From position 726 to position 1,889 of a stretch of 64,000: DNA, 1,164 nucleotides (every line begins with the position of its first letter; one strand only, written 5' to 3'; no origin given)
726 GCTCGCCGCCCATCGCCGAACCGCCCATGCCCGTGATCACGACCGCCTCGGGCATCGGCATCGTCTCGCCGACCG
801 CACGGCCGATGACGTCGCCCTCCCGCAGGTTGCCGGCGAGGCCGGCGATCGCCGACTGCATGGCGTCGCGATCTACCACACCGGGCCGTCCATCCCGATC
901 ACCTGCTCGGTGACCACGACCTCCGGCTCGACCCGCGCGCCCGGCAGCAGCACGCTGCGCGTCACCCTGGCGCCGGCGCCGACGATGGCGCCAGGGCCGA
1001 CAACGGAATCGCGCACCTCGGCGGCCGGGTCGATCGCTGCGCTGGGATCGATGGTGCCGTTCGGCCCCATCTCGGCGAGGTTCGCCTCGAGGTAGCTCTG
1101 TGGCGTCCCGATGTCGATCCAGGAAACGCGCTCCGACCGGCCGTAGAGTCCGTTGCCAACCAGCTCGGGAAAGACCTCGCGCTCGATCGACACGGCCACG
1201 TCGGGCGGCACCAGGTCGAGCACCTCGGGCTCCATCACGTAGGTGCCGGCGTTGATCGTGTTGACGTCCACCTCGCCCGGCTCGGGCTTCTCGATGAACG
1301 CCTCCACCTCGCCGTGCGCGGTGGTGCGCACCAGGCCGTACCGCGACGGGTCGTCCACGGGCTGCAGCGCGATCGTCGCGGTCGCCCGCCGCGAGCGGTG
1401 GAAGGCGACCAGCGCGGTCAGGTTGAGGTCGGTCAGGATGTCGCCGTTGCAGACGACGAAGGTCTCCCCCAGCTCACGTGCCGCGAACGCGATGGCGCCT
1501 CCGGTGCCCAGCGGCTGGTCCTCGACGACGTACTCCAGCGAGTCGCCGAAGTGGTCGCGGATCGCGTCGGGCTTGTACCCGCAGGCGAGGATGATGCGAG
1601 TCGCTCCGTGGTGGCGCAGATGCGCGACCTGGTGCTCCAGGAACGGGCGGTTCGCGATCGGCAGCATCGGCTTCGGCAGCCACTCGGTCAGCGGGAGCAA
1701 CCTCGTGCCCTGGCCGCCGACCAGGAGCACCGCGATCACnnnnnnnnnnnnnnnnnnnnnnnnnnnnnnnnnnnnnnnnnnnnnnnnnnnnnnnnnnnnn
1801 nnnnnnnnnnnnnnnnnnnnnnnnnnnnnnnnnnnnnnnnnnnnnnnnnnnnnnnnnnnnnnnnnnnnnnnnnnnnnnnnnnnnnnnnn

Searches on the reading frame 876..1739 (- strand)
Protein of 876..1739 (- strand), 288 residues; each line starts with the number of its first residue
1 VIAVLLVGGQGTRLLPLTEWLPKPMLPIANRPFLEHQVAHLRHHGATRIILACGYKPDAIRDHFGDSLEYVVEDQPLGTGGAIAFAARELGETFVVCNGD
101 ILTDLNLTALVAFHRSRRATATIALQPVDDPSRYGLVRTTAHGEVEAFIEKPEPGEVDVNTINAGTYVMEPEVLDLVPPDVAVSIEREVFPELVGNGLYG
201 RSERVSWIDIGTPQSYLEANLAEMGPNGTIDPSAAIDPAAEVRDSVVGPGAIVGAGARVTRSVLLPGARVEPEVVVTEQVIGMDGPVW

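Call 39: search_protein_families(library=pfam, proteins=[window:876-1739:-], max_evalue=0.001)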
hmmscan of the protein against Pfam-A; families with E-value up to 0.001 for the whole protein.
window:876-1739:- (288 aa): 4 families
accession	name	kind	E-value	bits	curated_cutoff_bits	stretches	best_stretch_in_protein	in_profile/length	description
PF00483.29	NTP_transferase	-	2.7e-41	142.2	21.2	1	3-221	2-240/245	Nucleotidyl transferase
PF12804.13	NTP_transf_3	-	7.7e-11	42.9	27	1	3-115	1-112/160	MobA-like NTP transferase domain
PF24894.1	Hexapep_GlmU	-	9.2e-05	22.9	23.3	1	239-281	29-71/104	GlmU-like, C-terminal hexapeptide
PF25084.1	LbH_EIF2B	-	0.00013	22.3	54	1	222-283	16-77/105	EIF2B subunit epsilon LbH domain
